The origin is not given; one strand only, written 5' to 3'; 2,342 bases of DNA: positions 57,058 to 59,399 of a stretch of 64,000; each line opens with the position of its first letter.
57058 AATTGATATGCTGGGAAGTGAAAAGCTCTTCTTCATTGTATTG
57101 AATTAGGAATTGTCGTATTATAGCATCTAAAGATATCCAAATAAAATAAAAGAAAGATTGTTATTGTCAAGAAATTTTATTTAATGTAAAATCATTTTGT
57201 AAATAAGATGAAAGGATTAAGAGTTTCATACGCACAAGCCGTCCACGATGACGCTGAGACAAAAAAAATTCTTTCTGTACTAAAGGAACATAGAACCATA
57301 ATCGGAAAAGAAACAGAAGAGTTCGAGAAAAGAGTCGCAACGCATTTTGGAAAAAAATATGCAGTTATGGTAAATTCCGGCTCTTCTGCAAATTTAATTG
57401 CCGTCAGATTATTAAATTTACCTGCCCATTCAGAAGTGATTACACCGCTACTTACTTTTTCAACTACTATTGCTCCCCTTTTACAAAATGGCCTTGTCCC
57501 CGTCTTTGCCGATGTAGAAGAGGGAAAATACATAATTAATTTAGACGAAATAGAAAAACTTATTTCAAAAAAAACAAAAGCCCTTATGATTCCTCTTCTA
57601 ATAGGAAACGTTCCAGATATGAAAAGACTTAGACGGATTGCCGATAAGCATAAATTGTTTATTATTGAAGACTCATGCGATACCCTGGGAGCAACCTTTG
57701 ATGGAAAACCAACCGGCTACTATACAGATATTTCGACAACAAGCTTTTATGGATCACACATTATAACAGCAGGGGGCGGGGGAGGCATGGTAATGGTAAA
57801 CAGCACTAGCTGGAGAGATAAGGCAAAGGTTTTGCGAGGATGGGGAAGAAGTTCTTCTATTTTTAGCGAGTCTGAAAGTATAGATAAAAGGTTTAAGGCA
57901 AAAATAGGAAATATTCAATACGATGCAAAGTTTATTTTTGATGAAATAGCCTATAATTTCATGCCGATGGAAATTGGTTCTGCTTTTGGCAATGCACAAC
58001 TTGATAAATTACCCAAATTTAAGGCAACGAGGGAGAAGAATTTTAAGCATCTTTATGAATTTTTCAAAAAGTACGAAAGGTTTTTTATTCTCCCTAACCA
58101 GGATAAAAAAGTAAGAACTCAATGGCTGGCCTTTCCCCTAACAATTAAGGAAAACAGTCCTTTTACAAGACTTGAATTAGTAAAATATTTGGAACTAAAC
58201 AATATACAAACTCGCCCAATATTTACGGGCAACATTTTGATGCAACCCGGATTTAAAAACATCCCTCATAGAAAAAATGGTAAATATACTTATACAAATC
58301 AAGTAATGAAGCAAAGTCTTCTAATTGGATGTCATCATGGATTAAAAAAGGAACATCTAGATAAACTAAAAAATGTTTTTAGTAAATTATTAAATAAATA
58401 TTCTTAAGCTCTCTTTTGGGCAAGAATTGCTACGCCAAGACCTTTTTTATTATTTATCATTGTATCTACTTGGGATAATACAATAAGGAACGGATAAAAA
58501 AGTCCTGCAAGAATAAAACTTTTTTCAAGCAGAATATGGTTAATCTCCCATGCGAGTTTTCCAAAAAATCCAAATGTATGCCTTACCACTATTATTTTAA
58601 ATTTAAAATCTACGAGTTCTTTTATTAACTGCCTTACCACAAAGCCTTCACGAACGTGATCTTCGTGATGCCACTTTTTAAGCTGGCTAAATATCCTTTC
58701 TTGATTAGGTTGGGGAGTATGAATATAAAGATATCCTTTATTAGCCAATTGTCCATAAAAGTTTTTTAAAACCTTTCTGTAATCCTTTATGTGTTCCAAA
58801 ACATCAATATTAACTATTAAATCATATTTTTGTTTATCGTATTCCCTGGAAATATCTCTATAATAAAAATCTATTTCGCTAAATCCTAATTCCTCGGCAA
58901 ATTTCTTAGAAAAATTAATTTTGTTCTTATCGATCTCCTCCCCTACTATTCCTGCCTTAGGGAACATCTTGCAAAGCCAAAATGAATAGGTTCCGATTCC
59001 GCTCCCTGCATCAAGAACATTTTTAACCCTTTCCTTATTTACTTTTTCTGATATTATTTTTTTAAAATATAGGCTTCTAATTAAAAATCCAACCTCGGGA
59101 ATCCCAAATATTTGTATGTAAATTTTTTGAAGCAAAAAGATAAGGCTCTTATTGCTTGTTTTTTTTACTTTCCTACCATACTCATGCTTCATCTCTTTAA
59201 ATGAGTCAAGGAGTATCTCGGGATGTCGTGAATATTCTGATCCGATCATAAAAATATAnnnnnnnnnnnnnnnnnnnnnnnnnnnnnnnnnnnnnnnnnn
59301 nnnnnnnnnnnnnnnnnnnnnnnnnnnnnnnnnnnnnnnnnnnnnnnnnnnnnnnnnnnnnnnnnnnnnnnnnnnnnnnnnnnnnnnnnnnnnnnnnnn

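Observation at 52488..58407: CDP-hexose 3,6-dideoxy (and probably C-branched) sugar pathway with a ColD-type, Fe-S-free E1 homologue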

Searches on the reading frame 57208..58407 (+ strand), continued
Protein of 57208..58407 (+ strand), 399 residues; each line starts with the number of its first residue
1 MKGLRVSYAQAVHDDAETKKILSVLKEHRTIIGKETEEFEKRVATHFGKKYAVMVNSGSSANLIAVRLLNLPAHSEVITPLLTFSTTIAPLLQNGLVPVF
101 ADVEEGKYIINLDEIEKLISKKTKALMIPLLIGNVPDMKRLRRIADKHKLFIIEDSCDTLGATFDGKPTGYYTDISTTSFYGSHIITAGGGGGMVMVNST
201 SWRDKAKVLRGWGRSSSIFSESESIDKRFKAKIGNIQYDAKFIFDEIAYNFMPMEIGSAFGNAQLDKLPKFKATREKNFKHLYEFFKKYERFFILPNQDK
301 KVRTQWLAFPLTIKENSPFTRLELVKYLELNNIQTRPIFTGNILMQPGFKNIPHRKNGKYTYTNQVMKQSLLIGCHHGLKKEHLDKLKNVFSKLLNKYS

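Call 31: search_protein_families(library=pfam, proteins=[P0121, P0122, P0126, P0127, P0131, P0141, P0148, P0153, P0163, P0180], max_evalue=0.000001)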
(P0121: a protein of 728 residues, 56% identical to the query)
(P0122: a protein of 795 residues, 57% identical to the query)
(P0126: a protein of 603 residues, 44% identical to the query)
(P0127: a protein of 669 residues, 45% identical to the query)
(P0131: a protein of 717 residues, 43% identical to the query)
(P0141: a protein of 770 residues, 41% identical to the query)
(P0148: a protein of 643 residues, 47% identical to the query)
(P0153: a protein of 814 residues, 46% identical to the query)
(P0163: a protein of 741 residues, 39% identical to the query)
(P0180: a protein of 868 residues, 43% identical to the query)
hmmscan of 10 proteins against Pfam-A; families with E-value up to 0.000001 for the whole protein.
P0121 (728 aa): 5 families
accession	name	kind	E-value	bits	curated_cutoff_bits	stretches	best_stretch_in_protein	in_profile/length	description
PF01041.23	DegT_DnrJ_EryC1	-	1.1e-74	252.3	19.8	1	20-396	5-359/360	DegT/DnrJ/EryC1/StrS aminotransferase family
PF01370.27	Epimerase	-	2.3e-44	152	20.9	1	435-657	1-240/240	NAD dependent epimerase/dehydratase family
PF16363.11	GDP_Man_Dehyd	-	3.7e-33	115.8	27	1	436-720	1-330/332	GDP-mannose 4,6 dehydratase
PF04321.23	RmlD_sub_bind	-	1.1e-13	51.3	27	1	434-681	2-240/287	RmlD substrate binding domain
PF02719.21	Polysacc_synt_2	-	2.3e-08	34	20.2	0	475-678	62-250/293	Polysaccharide biosynthesis protein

P0122 (795 aa): 7 families
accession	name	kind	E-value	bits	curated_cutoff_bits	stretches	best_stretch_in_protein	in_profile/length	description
PF01041.23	DegT_DnrJ_EryC1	-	6.2e-83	279.4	19.8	1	20-399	5-357/360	DegT/DnrJ/EryC1/StrS aminotransferase family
PF16363.11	GDP_Man_Dehyd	-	1.4e-67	228.9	27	1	453-758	1-328/332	GDP-mannose 4,6 dehydratase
PF01370.27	Epimerase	-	5.2e-61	206.5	20.9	1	452-698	1-240/240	NAD dependent epimerase/dehydratase family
PF02719.21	Polysacc_synt_2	-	3.2e-16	59.8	20.2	1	452-687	1-215/293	Polysaccharide biosynthesis protein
PF04321.23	RmlD_sub_bind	-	9.2e-14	51.6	27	1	451-639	2-154/287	RmlD substrate binding domain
PF07993.18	NAD_binding_4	-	9.9e-13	48.3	20.1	1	454-634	1-205/258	Male sterility protein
PF01073.25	3Beta_HSD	-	1.1e-12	48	22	1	453-679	1-222/280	3-beta hydroxysteroid dehydrogenase/isomerase family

P0126 (603 aa): 3 families
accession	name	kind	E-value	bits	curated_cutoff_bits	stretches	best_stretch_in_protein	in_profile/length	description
PF01041.23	DegT_DnrJ_EryC1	-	3e-72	244.3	19.8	1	219-595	5-359/360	DegT/DnrJ/EryC1/StrS aminotransferase family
PF00908.23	dTDP_sugar_isom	-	3e-53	180.4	27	1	8-176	2-167/168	dTDP-4-dehydrorhamnose 3,5-epimerase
PF00155.27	Aminotran_1_2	-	2.3e-08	34.1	19.7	1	239-362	42-187/361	Aminotransferase class I and II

P0127 (669 aa): 4 families
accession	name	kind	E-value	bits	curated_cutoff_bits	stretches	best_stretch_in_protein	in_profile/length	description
PF01041.23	DegT_DnrJ_EryC1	-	8.2e-81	272.4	19.8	2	21-169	5-153/360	DegT/DnrJ/EryC1/StrS aminotransferase family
PF14890.11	Intein_splicing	-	5.9e-08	33.1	35.8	1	211-428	56-155/155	Intein splicing domain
PF01053.26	Cys_Met_Meta_PP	-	1.1e-07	31.2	27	1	40-168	52-180/381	Cys/Met metabolism PLP-dependent enzyme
PF13403.11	Hint_2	-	2.7e-07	31.5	28.4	1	163-197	2-36/147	Hint domain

P0131 (717 aa): 8 families
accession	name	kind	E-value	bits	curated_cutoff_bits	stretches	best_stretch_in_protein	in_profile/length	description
PF01041.23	DegT_DnrJ_EryC1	-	9.6e-82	275.5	19.8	1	335-705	4-354/360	DegT/DnrJ/EryC1/StrS aminotransferase family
PF01370.27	Epimerase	-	2.2e-36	125.9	20.9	1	7-225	1-238/240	NAD dependent epimerase/dehydratase family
PF16363.11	GDP_Man_Dehyd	-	7.5e-27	95.1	27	1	40-291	57-330/332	GDP-mannose 4,6 dehydratase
PF04321.23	RmlD_sub_bind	-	1.8e-23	83.5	27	1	6-264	2-250/287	RmlD substrate binding domain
PF01073.25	3Beta_HSD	-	2e-18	66.9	22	1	40-212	50-225/280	3-beta hydroxysteroid dehydrogenase/isomerase family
PF07993.18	NAD_binding_4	-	8e-12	45.3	20.1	1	58-212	90-258/258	Male sterility protein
PF01053.26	Cys_Met_Meta_PP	-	1.9e-07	30.4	27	1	357-477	54-174/381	Cys/Met metabolism PLP-dependent enzyme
PF13460.12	NAD_binding_10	-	5.6e-07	30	27.2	0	38-165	42-145/184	NAD(P)H-binding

P0141 (770 aa): 7 families
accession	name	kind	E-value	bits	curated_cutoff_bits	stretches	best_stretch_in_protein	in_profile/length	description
PF01041.23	DegT_DnrJ_EryC1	-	1.7e-86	291.1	19.8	1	370-755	6-356/360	DegT/DnrJ/EryC1/StrS aminotransferase family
PF01370.27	Epimerase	-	1.2e-45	156.2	20.9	1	9-234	1-240/240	NAD dependent epimerase/dehydratase family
PF16363.11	GDP_Man_Dehyd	-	2e-43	149.6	27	1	10-297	1-331/332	GDP-mannose 4,6 dehydratase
PF01073.25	3Beta_HSD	-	6.5e-15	55.3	22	1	10-221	1-229/280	3-beta hydroxysteroid dehydrogenase/isomerase family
PF02719.21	Polysacc_synt_2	-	1.8e-10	41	20.2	1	9-268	1-267/293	Polysaccharide biosynthesis protein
PF04321.23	RmlD_sub_bind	-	8.8e-09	35.3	27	1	8-219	2-195/287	RmlD substrate binding domain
PF07993.18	NAD_binding_4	-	7e-08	32.4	20.1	0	11-34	1-25/258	Male sterility protein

P0148 (643 aa): 1 family
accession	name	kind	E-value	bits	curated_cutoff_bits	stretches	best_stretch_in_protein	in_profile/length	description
PF01041.23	DegT_DnrJ_EryC1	-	6.9e-73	246.4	19.8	1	15-374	4-359/360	DegT/DnrJ/EryC1/StrS aminotransferase family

P0153 (814 aa): 3 families
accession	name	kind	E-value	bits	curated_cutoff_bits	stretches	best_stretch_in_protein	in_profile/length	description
PF01041.23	DegT_DnrJ_EryC1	-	8e-68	229.7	19.8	1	445-808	4-358/360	DegT/DnrJ/EryC1/StrS aminotransferase family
PF00908.23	dTDP_sugar_isom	-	4.3e-15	56.3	27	1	15-136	38-166/168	dTDP-4-dehydrorhamnose 3,5-epimerase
PF01370.27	Epimerase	-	8.7e-08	32.3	20.9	1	161-275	2-137/240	NAD dependent epimerase/dehydratase family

P0163 (741 aa): 5 families
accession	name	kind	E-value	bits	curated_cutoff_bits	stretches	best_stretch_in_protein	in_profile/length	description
PF01041.23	DegT_DnrJ_EryC1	-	6.5e-85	285.9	19.8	1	348-728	6-358/360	DegT/DnrJ/EryC1/StrS aminotransferase family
PF04321.23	RmlD_sub_bind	-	7.2e-68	229.2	27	1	4-286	2-281/287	RmlD substrate binding domain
PF01370.27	Epimerase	-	2.2e-24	86.6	20.9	1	5-179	1-195/240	NAD dependent epimerase/dehydratase family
PF16363.11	GDP_Man_Dehyd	-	7.5e-10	39.2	27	1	6-145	1-165/332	GDP-mannose 4,6 dehydratase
PF02719.21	Polysacc_synt_2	-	8.9e-07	28.8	20.2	0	45-145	62-150/293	Polysaccharide biosynthesis protein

P0180 (868 aa): 6 families
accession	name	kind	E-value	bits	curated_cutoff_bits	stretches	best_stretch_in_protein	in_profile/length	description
PF01041.23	DegT_DnrJ_EryC1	-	1.6e-70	238.5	19.8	1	507-861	4-358/360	DegT/DnrJ/EryC1/StrS aminotransferase family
PF04321.23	RmlD_sub_bind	-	7e-50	170.1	27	1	183-467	4-267/287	RmlD substrate binding domain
PF00908.23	dTDP_sugar_isom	-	5.1e-34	117.8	27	1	8-167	2-167/168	dTDP-4-dehydrorhamnose 3,5-epimerase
PF01370.27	Epimerase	-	7e-23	81.7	20.9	1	183-406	2-240/240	NAD dependent epimerase/dehydratase family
PF01073.25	3Beta_HSD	-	6.6e-09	35.6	22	1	183-389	1-225/280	3-beta hydroxysteroid dehydrogenase/isomerase family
PF16363.11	GDP_Man_Dehyd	-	1.2e-07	31.9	27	1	183-339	1-174/332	GDP-mannose 4,6 dehydratase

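Call 46: list_cluster_members(proteins=[P0123, P0124, P0125, P0128, P0130, P0132, P0133, P0137, P0140, P0142])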
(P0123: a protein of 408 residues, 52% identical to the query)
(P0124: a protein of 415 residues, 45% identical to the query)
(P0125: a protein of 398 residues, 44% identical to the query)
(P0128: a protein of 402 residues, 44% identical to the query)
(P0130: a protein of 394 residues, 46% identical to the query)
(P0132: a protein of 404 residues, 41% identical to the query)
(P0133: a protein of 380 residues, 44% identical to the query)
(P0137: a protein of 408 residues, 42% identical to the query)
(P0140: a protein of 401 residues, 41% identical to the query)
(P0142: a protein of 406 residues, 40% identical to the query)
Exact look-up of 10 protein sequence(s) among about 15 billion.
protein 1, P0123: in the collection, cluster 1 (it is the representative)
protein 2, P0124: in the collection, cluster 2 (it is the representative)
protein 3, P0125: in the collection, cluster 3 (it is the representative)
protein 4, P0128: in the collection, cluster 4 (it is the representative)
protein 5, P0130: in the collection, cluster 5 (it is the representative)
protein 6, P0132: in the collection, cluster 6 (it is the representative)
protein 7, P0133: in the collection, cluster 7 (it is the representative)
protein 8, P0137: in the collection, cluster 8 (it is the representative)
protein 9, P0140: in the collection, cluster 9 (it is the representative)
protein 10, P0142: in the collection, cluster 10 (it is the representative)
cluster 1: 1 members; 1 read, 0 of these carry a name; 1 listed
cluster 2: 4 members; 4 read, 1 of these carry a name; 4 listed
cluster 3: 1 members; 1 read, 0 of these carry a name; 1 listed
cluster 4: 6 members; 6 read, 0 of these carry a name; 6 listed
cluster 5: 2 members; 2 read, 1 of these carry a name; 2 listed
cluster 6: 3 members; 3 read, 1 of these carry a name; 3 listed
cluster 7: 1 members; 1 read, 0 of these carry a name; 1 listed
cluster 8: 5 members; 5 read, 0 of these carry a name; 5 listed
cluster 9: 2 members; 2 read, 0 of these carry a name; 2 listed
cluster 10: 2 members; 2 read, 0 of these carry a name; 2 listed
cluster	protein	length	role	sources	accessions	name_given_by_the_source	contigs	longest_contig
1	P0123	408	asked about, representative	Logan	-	-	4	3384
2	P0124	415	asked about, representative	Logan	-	-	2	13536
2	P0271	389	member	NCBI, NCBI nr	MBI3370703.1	MAG: aminotransferase class I/II-fold pyridoxal phosphate-dependent enzyme ... | aminotransferase class I/II-fold pyridoxal phosphate-dependent enzyme [Betaproteobacteria ...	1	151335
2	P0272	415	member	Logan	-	-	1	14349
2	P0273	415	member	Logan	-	-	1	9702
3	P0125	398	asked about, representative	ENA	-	-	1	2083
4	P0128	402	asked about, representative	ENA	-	-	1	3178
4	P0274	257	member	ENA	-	-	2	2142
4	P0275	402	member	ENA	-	-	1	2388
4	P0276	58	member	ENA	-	-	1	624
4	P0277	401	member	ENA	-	-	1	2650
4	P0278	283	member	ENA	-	-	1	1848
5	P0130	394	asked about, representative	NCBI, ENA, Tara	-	strand:+ start:9228 stop:10412 length:1185 start_codon:yes stop_codon:yes ...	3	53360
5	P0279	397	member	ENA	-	-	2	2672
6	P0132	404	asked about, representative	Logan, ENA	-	-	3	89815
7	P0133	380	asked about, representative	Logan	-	-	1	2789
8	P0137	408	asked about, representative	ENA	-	-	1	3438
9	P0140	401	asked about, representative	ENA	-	-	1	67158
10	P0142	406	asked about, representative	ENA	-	-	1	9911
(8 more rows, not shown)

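Call 69: list_cluster_members(proteins=[P0121, P0122, P0126, P0129, P0131, P0135, P0138, P0139, P0160, P0180])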
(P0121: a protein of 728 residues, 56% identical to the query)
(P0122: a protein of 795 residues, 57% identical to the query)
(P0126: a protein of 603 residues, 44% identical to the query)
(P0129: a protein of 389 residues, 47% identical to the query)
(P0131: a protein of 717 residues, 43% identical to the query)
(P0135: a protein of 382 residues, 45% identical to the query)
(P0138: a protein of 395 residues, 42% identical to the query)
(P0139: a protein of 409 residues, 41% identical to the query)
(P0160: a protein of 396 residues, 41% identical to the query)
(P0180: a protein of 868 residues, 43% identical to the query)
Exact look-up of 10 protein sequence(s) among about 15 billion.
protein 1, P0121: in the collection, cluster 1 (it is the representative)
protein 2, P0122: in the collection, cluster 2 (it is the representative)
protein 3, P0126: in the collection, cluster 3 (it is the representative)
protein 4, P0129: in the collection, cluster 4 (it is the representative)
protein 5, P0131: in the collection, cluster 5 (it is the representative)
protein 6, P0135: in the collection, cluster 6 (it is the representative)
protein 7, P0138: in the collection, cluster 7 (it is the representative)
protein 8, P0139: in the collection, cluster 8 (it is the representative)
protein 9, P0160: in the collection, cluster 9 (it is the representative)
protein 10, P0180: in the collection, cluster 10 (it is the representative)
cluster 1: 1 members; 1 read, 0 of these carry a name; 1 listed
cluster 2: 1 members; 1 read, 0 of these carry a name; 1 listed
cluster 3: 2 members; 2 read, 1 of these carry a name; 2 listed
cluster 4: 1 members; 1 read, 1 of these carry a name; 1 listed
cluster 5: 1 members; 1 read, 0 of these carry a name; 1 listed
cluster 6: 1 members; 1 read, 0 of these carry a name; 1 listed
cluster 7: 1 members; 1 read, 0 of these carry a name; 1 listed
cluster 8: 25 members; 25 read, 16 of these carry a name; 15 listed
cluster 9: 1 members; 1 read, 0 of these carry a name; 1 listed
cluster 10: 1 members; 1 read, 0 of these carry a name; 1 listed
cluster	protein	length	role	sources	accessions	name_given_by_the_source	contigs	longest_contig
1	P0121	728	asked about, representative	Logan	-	-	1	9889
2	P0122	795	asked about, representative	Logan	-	-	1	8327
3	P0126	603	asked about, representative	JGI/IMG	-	CDP-6-deoxy-D-xylo-4-hexulose-3-dehydrase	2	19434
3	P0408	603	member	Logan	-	-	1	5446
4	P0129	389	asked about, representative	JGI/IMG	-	CDP-4-dehydro-6-deoxyglucose reductase, E1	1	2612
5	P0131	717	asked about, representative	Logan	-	-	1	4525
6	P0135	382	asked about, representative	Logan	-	-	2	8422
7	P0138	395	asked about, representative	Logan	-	-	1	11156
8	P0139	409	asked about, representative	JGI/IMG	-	CDP-6-deoxy-D-xylo-4-hexulose-3-dehydrase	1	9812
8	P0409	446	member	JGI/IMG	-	CDP-6-deoxy-D-xylo-4-hexulose-3-dehydrase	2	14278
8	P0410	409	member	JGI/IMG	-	CDP-6-deoxy-D-xylo-4-hexulose-3-dehydrase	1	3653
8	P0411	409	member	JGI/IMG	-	CDP-6-deoxy-D-xylo-4-hexulose-3-dehydrase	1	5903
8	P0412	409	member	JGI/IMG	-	CDP-6-deoxy-D-xylo-4-hexulose-3-dehydrase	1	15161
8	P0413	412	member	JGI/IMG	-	CDP-6-deoxy-D-xylo-4-hexulose-3-dehydrase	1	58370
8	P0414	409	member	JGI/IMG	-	CDP-6-deoxy-D-xylo-4-hexulose-3-dehydrase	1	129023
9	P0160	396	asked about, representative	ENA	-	-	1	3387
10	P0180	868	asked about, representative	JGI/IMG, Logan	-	-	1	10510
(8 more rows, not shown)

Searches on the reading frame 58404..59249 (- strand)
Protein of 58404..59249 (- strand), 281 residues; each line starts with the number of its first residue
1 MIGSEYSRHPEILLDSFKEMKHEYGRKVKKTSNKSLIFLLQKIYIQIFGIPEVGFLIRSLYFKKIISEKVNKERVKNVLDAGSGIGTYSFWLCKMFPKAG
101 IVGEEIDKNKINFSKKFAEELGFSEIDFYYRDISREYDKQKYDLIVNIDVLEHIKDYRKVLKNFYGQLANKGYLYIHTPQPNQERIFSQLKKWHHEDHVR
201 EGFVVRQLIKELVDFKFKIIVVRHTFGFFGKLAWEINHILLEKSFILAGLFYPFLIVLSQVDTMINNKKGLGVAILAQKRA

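Call 16: search_protein_families(library=pfam, proteins=[window:58404-59249:-], max_evalue=0.0001)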
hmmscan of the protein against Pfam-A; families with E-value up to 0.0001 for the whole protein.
window:58404-59249:- (281 aa): 8 families
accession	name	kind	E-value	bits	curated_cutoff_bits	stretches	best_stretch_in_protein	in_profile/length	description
PF13847.12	Methyltransf_31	-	3.7e-18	66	27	1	76-195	5-127/145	Methyltransferase domain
PF13489.12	Methyltransf_23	-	5.5e-14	52.7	27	1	72-198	20-137/164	Methyltransferase domain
PF08242.18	Methyltransf_12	-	3.5e-12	47.4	30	1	79-174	1-98/98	Methyltransferase domain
PF08241.18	Methyltransf_11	-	3.4e-10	40.9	21.2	1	79-176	1-95/95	Methyltransferase domain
PF13649.12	Methyltransf_25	-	8.5e-10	39.6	27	1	78-172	1-97/97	Methyltransferase domain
PF05175.20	MTS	-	2.1e-08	34.4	23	1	66-147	23-104/170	Methyltransferase small domain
PF02353.26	CMAS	-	3.7e-06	26.9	27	1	64-188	52-176/273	Mycolic acid cyclopropane synthetase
PF01209.24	Ubie_methyltran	-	2.9e-05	24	20.1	1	62-178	35-154/233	ubiE/COQ5 methyltransferase family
